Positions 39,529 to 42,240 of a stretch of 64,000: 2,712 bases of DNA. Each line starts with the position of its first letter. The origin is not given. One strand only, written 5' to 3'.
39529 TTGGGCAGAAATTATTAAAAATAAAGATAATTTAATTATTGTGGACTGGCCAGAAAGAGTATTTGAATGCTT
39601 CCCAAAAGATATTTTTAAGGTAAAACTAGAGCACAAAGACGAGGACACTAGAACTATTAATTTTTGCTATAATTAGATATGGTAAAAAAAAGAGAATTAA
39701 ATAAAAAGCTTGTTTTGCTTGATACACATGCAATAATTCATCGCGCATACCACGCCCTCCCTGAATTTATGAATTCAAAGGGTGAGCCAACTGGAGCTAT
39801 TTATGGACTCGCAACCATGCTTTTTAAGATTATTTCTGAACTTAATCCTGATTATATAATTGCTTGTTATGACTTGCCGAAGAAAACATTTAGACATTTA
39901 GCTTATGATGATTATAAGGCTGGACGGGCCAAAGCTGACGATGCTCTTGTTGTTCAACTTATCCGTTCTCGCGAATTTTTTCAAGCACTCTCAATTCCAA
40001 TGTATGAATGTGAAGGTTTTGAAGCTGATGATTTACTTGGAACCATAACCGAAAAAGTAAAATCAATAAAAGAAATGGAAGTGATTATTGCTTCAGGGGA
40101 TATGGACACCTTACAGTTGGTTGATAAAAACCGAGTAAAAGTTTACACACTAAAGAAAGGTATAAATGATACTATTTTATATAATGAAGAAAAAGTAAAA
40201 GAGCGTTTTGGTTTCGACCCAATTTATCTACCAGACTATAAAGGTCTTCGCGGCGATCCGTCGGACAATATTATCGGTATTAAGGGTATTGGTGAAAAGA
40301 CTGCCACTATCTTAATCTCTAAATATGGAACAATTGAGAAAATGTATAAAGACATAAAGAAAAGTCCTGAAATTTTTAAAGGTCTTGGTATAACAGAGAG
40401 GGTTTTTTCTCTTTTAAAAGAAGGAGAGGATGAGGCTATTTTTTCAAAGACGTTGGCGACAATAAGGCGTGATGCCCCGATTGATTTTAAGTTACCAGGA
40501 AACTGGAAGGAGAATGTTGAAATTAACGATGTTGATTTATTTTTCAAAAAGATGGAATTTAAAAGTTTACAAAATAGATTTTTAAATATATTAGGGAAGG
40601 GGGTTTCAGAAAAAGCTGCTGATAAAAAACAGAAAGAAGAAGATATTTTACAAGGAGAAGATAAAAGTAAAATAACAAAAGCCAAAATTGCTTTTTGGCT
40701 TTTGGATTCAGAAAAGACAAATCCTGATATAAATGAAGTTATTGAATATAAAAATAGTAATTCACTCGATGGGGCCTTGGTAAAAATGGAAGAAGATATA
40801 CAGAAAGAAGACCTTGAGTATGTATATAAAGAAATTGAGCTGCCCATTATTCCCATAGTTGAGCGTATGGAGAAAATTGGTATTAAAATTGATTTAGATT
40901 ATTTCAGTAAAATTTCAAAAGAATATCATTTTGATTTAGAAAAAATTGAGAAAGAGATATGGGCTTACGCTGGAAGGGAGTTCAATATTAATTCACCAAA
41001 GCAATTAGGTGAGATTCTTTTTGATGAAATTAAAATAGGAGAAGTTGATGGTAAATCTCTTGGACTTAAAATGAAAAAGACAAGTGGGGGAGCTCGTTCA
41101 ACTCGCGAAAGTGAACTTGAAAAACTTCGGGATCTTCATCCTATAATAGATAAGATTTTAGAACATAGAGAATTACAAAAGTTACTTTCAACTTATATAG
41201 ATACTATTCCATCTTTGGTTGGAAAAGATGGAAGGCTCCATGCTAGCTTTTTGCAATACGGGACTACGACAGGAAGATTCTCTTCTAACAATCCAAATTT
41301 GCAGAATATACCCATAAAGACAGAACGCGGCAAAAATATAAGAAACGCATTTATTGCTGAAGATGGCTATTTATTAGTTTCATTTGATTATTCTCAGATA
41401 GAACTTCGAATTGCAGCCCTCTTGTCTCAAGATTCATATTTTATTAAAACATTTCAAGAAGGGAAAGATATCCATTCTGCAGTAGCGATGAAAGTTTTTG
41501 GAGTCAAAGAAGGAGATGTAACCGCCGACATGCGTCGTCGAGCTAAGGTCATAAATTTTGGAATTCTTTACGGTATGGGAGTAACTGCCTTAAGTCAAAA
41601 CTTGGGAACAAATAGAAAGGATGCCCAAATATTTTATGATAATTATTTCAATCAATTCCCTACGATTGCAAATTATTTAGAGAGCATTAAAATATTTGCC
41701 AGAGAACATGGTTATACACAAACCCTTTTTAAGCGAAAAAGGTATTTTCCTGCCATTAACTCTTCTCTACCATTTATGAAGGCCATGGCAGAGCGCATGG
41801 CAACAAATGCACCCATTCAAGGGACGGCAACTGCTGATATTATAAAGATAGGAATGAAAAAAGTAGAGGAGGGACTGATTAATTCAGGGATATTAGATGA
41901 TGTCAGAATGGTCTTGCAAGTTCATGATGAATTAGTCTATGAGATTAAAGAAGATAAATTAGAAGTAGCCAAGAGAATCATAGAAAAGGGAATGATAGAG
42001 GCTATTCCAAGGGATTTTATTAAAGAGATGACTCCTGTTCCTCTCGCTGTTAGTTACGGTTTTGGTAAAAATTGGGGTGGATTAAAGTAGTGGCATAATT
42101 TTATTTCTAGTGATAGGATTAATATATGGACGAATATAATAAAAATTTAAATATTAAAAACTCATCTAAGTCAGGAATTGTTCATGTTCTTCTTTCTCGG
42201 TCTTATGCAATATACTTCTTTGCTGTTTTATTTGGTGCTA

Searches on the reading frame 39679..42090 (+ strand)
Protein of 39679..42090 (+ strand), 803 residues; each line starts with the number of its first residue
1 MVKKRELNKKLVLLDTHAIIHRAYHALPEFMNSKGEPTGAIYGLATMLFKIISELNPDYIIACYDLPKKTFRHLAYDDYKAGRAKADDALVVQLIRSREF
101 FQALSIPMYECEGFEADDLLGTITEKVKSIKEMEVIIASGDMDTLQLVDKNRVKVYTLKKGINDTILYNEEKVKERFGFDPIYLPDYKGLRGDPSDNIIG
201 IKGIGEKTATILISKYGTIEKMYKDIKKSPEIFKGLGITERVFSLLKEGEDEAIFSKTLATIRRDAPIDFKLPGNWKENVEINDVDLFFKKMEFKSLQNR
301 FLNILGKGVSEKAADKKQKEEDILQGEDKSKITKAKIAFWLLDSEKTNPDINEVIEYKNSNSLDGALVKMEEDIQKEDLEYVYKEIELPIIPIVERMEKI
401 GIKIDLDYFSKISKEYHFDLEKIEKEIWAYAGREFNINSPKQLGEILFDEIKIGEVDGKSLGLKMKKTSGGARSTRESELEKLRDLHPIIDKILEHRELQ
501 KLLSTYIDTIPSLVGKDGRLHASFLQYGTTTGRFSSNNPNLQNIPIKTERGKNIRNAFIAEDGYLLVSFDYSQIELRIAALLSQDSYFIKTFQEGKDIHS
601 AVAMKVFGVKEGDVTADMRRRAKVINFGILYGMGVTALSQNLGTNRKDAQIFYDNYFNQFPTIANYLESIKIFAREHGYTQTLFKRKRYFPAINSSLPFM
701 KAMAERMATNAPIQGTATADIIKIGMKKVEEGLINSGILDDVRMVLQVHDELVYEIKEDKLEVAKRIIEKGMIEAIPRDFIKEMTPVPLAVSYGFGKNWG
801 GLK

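Call 16: search_protein_families(library=pfam, proteins=[window:39679-42090:+], max_evalue=0.01)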
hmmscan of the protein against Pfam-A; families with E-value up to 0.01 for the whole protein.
window:39679-42090:+ (803 aa): 4 families
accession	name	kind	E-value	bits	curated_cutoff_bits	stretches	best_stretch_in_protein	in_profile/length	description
PF00476.26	DNA_pol_A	-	1.5e-136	455.7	34.3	1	407-800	2-380/381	DNA polymerase family A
PF02739.22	5_3_exonuc_N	-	7.8e-50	169.2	34.3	1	10-178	1-164/164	5'-3' exonuclease, N-terminal resolvase-like domain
PF01367.25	5_3_exonuc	-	2e-23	83.1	40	1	181-272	3-86/97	5'-3' exonuclease, C-terminal SAM fold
PF14520.12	HHH_5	-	0.0032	18.4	27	0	198-224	4-31/57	Helix-hairpin-helix domain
